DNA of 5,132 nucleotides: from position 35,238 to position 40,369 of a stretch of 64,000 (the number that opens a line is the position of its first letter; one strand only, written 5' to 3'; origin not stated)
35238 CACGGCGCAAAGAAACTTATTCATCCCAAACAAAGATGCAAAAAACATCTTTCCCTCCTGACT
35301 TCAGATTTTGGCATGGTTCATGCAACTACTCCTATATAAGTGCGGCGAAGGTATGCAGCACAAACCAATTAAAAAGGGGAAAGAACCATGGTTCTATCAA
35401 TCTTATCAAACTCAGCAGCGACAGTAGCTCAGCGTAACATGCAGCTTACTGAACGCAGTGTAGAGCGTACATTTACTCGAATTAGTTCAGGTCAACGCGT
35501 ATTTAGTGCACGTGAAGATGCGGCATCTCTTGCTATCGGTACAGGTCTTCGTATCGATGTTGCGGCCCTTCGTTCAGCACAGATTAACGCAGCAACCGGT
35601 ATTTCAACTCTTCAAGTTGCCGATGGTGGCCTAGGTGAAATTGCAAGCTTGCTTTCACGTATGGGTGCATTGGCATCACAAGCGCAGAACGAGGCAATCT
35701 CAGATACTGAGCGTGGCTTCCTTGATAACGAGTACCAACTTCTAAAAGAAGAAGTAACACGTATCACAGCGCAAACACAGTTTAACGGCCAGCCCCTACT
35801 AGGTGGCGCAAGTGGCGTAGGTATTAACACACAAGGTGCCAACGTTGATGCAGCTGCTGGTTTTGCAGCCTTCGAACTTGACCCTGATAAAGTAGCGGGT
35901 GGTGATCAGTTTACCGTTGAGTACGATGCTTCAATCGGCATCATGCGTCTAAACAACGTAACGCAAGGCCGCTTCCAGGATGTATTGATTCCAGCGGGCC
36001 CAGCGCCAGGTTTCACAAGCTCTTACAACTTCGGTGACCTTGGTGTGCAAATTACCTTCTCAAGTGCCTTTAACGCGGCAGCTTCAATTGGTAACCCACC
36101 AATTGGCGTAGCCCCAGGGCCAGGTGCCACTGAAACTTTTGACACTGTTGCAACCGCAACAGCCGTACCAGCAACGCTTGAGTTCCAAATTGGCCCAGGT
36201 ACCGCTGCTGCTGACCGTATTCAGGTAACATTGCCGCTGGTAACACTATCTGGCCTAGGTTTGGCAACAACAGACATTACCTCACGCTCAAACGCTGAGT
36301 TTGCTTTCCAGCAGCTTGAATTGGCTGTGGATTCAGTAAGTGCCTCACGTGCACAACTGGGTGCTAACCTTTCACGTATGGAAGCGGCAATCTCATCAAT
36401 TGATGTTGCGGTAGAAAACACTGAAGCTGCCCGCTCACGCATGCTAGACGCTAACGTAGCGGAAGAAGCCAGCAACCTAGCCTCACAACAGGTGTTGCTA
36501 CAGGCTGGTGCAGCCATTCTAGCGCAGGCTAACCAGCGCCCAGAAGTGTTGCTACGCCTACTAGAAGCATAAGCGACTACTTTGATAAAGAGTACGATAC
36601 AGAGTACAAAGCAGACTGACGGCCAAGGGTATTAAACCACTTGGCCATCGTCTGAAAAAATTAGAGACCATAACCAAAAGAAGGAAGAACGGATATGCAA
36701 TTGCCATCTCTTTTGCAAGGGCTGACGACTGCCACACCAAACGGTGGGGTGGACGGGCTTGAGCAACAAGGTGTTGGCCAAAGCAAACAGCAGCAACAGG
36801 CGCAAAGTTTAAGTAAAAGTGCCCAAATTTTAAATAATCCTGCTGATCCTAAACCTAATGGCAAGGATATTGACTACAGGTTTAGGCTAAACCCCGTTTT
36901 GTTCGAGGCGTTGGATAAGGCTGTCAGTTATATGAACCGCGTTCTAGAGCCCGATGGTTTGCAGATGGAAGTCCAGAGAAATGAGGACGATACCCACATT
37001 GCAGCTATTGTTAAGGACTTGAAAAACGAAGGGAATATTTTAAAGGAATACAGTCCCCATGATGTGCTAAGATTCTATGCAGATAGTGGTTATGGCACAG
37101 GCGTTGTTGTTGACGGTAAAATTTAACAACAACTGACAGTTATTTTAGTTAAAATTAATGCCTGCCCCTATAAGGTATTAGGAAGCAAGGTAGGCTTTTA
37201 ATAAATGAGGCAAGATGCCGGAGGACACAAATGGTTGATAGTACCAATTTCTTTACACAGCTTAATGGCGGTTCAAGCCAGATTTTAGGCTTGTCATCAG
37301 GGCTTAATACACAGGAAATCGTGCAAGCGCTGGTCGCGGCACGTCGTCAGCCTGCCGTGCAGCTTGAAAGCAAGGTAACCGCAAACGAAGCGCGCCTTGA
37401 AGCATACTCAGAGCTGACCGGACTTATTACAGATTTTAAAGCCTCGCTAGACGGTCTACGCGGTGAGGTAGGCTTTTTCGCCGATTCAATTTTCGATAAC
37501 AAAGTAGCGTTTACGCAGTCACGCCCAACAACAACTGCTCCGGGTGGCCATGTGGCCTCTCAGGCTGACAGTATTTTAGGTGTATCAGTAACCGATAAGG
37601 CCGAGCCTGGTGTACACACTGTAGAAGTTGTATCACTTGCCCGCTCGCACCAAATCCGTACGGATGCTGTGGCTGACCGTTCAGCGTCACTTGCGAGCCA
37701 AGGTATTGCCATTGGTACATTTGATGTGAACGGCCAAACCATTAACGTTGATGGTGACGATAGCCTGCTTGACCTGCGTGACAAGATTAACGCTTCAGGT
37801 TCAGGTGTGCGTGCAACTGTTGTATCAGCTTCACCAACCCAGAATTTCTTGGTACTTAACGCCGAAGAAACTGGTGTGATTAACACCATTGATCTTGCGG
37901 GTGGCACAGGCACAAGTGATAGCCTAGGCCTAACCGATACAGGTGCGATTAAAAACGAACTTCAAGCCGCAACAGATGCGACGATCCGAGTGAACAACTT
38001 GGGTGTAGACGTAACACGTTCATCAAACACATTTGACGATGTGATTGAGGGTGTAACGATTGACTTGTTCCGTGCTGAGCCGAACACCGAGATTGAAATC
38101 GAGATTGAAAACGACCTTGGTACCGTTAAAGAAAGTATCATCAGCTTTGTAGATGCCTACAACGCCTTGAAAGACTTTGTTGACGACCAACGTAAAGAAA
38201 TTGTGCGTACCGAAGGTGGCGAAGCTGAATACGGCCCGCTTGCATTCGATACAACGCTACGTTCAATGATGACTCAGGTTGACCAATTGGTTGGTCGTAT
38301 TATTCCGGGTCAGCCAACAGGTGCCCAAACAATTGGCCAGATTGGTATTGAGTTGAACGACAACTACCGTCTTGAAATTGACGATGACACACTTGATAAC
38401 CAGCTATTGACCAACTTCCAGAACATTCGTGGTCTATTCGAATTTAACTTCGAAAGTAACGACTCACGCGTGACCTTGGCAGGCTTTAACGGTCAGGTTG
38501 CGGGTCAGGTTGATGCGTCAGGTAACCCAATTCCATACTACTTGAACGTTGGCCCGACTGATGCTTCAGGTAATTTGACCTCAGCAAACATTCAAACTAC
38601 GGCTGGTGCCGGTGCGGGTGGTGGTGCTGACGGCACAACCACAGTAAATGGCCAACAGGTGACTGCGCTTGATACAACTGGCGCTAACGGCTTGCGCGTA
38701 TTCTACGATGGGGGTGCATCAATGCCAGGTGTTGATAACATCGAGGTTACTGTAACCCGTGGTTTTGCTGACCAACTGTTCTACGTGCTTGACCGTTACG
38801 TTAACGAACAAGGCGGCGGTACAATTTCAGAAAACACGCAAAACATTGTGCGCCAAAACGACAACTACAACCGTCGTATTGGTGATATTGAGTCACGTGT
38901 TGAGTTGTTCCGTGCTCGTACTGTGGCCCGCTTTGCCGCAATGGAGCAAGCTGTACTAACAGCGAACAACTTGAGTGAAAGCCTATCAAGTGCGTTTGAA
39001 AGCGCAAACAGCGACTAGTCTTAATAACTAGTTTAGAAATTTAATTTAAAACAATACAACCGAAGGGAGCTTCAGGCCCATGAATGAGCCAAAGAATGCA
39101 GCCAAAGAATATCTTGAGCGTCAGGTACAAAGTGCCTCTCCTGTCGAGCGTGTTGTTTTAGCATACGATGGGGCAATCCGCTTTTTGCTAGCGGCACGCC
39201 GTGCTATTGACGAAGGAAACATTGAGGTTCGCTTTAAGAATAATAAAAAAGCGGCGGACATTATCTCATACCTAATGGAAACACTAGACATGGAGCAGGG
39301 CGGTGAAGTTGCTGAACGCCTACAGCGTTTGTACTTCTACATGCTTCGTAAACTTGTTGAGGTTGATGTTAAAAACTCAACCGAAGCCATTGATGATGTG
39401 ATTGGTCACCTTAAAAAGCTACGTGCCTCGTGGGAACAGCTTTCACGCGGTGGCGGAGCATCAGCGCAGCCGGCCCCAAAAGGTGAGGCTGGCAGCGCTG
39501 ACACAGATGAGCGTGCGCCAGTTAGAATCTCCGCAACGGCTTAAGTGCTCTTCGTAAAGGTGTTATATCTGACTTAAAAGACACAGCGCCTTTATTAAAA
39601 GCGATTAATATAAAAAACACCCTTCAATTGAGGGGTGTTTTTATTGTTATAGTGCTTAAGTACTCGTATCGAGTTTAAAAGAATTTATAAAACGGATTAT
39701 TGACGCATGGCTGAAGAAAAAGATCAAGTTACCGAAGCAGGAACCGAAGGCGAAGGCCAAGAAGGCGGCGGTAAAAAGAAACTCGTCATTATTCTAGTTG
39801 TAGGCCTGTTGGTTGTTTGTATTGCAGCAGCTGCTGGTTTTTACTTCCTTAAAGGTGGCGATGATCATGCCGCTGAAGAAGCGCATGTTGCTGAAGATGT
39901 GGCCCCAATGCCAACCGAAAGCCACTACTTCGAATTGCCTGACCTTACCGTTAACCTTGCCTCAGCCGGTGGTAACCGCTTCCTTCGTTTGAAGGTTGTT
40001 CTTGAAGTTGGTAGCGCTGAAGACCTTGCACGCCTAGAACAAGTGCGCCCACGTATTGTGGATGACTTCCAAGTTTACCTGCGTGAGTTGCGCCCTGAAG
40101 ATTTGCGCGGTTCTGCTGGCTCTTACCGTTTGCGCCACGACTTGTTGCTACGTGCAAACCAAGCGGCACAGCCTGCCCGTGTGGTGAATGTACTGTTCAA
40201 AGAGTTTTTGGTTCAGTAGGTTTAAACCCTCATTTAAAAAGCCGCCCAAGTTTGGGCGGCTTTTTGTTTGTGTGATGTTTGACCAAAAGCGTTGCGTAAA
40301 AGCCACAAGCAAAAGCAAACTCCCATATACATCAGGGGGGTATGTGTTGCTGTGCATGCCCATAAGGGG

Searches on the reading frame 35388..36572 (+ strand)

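Call 29: search_protein_families(library=pfam, proteins=[window:35388-36572:+], max_evalue=0.0001)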
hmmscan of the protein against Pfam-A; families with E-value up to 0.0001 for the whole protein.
window:35388-36572:+ (394 aa): 2 families
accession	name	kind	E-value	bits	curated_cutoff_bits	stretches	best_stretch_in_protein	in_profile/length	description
PF00669.25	Flagellin_N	-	1.1e-27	97.2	26.6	1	5-141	1-137/139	Bacterial flagellin N-terminal helical region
PF00700.27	Flagellin_C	-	1.2e-17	64.4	23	1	310-392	4-86/86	Bacterial flagellin C-terminal helical region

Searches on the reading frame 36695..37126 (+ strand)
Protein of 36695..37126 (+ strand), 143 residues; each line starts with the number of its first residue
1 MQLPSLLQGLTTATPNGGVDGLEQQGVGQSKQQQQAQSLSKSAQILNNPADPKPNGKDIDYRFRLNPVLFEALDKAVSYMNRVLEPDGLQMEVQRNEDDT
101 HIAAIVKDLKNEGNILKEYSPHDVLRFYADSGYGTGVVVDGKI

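Call 29: search_protein_families(library=pfam, proteins=[window:36695-37126:+], max_evalue=0.0001)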
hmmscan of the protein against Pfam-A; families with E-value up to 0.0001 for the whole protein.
window:36695-37126:+ (143 aa): 0 families

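Call 77: search_protein_families(library=pfam, proteins=[window:36695-37126:+], max_evalue=0.05)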
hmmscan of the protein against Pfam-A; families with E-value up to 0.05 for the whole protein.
window:36695-37126:+ (143 aa): 1 family
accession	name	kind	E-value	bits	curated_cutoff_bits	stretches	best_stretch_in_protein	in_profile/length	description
PF07283.16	TrbH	-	0.018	15.7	22.5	1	78-123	12-57/134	Conjugal transfer protein TrbH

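Call 78: search_protein_families(library=ncbifam, proteins=[window:36695-37126:+], max_evalue=0.05)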
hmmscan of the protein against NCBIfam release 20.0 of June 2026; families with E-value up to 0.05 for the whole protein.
window:36695-37126:+ (143 aa): 2 families
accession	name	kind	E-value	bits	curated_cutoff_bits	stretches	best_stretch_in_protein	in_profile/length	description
NF005834.1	PRK07738.1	equivalog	0.0011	19.5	107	1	62-143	42-117/117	flagellar protein FlaG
NF010455.0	PRK13883.1-1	equivalog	0.046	13.8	296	0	76-122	43-89/162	conjugal transfer protein TrbH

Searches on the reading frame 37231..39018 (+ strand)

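Call 29: search_protein_families(library=pfam, proteins=[window:37231-39018:+], max_evalue=0.0001)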
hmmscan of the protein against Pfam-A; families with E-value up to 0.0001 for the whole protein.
window:37231-39018:+ (595 aa): 3 families
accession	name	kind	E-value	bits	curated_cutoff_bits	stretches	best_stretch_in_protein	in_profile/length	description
PF07195.17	FliD_C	-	3.1e-39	135.2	25.4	1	247-579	1-235/236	Flagellar hook-associated protein 2 C-terminus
PF02465.23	FliD_N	-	1.7e-16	61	24.8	1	23-140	1-97/97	Flagellar hook-associated protein 2 N-terminus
PF07196.18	Flagellin_IN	-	8.1e-07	29.6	22.7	1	167-211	5-53/55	Flagellin hook IN motif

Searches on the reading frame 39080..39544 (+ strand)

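Call 48: search_protein_families(library=pfam, proteins=[window:39080-39544:+], max_evalue=0.0001)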
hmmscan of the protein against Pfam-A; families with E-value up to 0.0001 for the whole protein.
window:39080-39544:+ (154 aa): 1 family
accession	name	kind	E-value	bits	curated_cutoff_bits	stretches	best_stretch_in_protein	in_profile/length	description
PF02561.19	FliS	-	1.1e-35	122.8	26.7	1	9-121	2-114/115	Flagellar protein FliS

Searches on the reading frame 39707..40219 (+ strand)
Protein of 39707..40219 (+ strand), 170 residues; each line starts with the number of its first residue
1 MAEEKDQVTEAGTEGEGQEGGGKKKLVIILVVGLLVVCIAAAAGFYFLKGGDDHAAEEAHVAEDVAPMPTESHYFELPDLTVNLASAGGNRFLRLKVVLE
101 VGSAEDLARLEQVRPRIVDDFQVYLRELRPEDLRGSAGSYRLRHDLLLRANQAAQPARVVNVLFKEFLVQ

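Call 48: search_protein_families(library=pfam, proteins=[window:39707-40219:+], max_evalue=0.0001)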
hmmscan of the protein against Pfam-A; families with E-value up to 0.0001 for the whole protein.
window:39707-40219:+ (170 aa): 1 family
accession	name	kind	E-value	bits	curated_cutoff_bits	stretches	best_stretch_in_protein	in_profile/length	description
PF03748.19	FliL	-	1.5e-20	74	24.6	1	74-170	1-103/103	Flagellar basal body-associated protein FliL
